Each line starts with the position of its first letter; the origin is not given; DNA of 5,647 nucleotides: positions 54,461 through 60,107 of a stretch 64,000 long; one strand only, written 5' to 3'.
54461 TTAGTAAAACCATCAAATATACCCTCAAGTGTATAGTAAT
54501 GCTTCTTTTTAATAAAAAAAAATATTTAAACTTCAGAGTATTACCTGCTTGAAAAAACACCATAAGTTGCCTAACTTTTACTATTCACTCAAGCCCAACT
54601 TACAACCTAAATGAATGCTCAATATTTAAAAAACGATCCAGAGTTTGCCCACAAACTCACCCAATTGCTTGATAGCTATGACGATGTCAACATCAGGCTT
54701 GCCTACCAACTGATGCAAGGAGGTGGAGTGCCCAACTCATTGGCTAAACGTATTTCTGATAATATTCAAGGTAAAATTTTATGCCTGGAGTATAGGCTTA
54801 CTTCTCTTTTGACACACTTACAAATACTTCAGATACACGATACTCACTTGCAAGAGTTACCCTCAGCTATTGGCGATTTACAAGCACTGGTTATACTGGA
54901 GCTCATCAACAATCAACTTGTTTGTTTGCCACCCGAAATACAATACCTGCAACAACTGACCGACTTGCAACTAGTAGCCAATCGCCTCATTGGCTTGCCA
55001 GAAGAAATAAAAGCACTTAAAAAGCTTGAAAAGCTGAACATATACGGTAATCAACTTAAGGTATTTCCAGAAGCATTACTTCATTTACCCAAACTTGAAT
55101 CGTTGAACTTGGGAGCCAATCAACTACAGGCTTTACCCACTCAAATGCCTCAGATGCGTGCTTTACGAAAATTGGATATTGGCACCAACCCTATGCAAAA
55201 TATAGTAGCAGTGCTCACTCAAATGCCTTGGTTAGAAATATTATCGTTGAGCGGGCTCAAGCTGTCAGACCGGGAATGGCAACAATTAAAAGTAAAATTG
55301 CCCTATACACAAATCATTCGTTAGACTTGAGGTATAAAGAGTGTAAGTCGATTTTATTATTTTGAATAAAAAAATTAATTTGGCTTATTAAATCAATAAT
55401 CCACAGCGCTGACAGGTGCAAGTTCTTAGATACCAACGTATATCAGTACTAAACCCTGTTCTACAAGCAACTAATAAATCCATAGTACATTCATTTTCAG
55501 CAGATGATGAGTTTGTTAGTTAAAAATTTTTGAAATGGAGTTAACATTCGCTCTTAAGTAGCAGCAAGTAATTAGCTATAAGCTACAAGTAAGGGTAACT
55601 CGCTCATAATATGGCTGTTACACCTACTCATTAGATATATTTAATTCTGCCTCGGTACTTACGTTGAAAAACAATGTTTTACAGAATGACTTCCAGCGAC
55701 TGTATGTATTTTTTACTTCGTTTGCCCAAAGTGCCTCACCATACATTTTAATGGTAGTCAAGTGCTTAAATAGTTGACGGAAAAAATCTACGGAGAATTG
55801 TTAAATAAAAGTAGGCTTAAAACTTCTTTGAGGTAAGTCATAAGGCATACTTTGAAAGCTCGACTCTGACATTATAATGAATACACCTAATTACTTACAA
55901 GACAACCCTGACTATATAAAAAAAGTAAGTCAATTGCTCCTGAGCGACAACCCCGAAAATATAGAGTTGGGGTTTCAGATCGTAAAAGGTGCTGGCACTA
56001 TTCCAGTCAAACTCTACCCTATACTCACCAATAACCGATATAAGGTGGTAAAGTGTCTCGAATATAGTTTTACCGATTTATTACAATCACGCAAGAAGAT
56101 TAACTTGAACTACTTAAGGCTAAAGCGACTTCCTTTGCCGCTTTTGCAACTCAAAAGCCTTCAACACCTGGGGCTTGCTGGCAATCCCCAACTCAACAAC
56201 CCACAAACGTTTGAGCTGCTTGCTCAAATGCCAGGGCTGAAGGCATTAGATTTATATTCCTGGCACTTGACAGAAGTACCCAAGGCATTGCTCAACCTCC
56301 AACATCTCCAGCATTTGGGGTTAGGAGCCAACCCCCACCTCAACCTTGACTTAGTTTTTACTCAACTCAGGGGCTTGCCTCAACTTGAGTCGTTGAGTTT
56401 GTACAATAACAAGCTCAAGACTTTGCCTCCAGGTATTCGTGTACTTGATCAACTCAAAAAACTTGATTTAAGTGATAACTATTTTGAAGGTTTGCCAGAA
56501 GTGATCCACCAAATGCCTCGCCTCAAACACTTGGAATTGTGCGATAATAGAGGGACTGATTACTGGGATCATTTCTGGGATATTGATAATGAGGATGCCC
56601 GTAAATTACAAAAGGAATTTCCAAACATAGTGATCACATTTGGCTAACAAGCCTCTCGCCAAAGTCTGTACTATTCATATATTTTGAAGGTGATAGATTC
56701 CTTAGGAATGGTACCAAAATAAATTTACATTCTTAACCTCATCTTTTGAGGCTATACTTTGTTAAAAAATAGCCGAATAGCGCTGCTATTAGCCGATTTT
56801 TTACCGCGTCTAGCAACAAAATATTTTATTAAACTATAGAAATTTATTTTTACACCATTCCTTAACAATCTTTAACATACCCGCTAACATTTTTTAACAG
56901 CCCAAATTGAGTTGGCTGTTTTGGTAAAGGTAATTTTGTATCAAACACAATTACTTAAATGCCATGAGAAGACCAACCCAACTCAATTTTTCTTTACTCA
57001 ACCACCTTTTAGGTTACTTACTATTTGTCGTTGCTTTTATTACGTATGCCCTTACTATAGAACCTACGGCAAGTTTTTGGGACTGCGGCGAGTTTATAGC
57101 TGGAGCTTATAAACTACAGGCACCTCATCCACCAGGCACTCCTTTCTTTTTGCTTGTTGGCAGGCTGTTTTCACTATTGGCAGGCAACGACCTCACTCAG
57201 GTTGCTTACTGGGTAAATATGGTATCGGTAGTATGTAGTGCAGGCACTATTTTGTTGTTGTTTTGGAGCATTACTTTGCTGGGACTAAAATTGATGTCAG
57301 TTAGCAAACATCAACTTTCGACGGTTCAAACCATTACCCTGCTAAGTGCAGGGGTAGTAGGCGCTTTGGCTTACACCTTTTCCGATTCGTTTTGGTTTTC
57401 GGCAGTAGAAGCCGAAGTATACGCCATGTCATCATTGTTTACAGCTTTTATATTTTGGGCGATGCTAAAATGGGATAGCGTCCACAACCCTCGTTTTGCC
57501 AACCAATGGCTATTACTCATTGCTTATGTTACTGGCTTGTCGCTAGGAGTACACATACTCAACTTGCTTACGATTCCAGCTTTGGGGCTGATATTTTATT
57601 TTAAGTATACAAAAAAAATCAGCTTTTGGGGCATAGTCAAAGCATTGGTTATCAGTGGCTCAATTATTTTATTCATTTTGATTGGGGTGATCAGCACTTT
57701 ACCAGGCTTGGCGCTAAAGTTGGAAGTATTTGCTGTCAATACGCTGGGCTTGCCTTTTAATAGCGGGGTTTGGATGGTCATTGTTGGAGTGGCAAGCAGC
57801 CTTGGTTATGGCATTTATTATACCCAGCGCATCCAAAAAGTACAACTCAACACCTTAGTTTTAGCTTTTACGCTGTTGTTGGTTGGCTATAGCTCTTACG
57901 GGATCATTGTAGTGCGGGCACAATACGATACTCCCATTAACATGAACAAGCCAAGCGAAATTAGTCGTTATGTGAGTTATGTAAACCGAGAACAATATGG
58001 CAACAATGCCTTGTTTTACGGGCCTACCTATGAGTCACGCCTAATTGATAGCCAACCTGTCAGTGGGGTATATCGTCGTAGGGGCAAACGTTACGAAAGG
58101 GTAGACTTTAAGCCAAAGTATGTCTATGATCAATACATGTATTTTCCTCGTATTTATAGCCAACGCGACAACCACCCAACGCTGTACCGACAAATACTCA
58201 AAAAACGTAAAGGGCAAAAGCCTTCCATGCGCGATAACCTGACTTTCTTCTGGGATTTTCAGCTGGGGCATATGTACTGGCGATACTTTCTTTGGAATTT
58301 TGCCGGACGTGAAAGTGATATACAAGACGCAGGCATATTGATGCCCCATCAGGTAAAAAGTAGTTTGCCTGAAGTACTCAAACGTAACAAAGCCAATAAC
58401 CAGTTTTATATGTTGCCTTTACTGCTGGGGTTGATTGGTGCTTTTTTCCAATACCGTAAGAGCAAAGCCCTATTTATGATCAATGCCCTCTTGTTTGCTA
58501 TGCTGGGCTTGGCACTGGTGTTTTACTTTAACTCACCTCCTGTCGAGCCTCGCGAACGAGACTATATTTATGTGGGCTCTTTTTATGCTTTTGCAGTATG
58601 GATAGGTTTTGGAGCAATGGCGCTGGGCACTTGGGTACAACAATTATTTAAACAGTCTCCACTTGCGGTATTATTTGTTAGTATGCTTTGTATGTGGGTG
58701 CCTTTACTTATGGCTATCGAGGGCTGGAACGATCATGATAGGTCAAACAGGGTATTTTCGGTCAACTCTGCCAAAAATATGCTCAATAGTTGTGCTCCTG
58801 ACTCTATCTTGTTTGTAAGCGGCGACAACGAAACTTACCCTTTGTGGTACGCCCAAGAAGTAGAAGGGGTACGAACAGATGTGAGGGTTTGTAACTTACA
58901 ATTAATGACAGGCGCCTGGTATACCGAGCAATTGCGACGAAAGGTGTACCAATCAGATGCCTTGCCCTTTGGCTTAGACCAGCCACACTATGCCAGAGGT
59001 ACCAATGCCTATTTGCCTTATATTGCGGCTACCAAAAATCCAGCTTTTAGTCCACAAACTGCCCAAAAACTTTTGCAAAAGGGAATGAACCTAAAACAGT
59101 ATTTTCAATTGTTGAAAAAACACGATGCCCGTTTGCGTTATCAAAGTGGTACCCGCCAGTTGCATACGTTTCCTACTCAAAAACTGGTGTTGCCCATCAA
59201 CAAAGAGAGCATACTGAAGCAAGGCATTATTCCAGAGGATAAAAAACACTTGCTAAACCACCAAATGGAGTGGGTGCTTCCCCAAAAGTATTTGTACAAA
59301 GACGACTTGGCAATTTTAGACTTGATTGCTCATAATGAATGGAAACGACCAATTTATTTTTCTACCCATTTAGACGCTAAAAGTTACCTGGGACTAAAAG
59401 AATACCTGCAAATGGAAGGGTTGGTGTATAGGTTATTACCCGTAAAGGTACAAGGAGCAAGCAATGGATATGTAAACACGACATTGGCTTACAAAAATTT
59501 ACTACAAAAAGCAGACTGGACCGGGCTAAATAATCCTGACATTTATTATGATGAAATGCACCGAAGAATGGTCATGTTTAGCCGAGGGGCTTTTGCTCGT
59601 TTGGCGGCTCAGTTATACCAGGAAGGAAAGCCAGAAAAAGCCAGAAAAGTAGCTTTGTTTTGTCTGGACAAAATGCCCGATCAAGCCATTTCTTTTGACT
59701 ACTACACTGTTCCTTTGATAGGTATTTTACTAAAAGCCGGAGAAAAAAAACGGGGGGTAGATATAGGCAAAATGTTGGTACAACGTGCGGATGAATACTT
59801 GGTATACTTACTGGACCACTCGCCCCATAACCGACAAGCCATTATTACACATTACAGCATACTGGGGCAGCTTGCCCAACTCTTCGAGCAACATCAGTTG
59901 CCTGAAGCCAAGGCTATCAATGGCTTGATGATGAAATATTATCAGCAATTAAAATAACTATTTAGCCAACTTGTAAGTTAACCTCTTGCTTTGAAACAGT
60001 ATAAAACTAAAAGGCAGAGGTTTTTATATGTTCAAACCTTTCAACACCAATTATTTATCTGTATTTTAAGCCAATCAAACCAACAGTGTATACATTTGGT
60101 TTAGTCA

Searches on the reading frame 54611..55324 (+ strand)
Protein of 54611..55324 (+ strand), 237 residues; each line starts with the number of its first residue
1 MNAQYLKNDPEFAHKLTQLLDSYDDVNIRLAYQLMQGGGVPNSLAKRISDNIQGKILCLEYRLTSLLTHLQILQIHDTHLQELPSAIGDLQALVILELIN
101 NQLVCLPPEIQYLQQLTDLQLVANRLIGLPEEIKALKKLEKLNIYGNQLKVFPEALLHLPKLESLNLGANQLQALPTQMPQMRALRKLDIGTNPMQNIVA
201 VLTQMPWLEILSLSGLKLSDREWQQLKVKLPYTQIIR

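Call 36: search_protein_families(library=pfam, proteins=[window:54611-55324:+], max_evalue=0.001)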
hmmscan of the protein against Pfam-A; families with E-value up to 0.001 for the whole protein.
window:54611-55324:+ (237 aa): 5 families
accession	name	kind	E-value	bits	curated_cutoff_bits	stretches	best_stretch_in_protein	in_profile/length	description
PF13855.12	LRR_8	-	1.5e-18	66.7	27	3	115-172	2-61/61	Leucine rich repeat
PF23598.1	LRR_14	-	4e-17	62.4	40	2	116-218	49-151/353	Leucine-rich repeat region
PF12799.13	LRR_4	-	8.3e-14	51.8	27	1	137-175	1-39/44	Leucine Rich repeats (2 copies)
PF00560.39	LRR_1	-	4.5e-09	35.1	20.6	0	138-159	1-23/23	Leucine Rich Repeat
PF23211.1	LRR_LRWD1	-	2.5e-06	27.8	28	1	136-216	15-96/190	Leucine-rich repeat and WD repeat-containing protein 1, LRR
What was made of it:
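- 54611..55324 (+): LRR-A (237 aa), a leucine-rich-repeat protein with a ~70-aa non-LRR N-terminal region, transcribed divergently from the array. Pfam LRR_8 E=1.5e-18 (call 36).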

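Call 75: search_protein_families(library=padloc, proteins=[window:54611-55324:+], max_evalue=0.001)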
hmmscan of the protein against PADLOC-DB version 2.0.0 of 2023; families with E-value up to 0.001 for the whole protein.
window:54611-55324:+ (237 aa): 0 families

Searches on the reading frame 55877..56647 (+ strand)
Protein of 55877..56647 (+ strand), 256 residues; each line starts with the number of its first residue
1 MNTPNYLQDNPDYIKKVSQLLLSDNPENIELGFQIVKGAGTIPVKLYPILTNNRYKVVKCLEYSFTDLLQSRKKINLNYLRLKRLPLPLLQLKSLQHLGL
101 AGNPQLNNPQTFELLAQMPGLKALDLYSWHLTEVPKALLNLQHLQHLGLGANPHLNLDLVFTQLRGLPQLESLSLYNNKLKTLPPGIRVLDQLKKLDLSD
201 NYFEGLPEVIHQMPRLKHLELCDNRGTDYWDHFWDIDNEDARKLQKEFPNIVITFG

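Call 36: search_protein_families(library=pfam, proteins=[window:55877-56647:+], max_evalue=0.001)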
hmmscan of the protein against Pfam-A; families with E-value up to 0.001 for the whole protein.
window:55877-56647:+ (256 aa): 7 families
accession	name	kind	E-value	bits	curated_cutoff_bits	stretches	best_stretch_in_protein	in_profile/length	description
PF13855.12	LRR_8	-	8.9e-15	54.6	27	2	164-202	21-60/61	Leucine rich repeat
PF12799.13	LRR_4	-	6.6e-13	48.9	27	1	168-204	1-40/44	Leucine Rich repeats (2 copies)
PF23598.1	LRR_14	-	4.1e-08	32.8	40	1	162-222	41-101/353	Leucine-rich repeat region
PF00560.39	LRR_1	-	2e-06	27.2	20.6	0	192-211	1-21/23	Leucine Rich Repeat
PF24758.1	LRR_At5g56370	-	3.8e-05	23.9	27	1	89-228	7-143/227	FBD-associated F-box protein At5g56370, LRR repeats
PF23211.1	LRR_LRWD1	-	0.00019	21.6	28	0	92-248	15-164/190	Leucine-rich repeat and WD repeat-containing protein 1, LRR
PF23952.1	LRR_EndoS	-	0.00047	20.8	27.9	0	163-201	77-116/116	Endo-beta-N-acetylglucosaminidase EndoS LRR domain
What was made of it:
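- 55877..56647 (+): LRR-B (256 aa), a paralog of LRR-A and the second conserved neighbour. Pfam LRR_8 E=9e-15 (call 36).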

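Call 75: search_protein_families(library=padloc, proteins=[window:55877-56647:+], max_evalue=0.001)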
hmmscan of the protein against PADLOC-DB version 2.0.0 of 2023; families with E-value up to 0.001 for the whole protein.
window:55877-56647:+ (256 aa): 0 families

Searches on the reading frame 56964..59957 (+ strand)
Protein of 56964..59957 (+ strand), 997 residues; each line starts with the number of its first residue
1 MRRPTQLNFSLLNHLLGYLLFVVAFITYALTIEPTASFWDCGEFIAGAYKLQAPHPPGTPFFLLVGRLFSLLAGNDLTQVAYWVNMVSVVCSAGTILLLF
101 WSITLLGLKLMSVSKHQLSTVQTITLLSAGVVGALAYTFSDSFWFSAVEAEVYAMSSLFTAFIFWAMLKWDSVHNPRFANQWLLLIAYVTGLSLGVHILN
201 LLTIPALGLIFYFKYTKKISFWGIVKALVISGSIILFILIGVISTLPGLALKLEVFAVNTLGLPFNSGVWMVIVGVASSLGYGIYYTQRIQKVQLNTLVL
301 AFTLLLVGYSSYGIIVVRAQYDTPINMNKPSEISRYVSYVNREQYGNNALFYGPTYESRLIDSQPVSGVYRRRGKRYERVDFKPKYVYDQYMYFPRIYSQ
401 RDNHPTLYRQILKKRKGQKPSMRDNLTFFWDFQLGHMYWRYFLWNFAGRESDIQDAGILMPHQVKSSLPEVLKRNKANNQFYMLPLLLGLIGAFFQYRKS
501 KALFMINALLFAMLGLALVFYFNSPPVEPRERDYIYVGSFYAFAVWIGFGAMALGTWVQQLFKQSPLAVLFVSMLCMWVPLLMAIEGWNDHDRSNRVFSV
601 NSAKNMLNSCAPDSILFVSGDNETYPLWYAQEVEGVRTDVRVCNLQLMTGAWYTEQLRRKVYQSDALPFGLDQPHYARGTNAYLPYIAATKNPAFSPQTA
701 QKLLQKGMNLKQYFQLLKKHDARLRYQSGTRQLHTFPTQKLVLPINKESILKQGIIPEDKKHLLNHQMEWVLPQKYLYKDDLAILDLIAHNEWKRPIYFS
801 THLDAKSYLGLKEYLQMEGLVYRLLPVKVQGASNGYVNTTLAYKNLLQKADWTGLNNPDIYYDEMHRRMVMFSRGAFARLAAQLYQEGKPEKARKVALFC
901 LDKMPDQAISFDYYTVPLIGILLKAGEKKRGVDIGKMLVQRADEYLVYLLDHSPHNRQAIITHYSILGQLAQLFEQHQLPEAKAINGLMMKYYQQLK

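Call 36: search_protein_families(library=pfam, proteins=[window:56964-59957:+], max_evalue=0.001)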
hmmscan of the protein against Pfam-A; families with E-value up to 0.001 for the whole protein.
window:56964-59957:+ (997 aa): 1 family
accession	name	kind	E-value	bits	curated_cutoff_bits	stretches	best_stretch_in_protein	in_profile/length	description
PF11028.14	TMEM260-like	-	3.5e-70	235.8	24.2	1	40-218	1-177/179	Protein O-mannosyl-transferase TMEM260-like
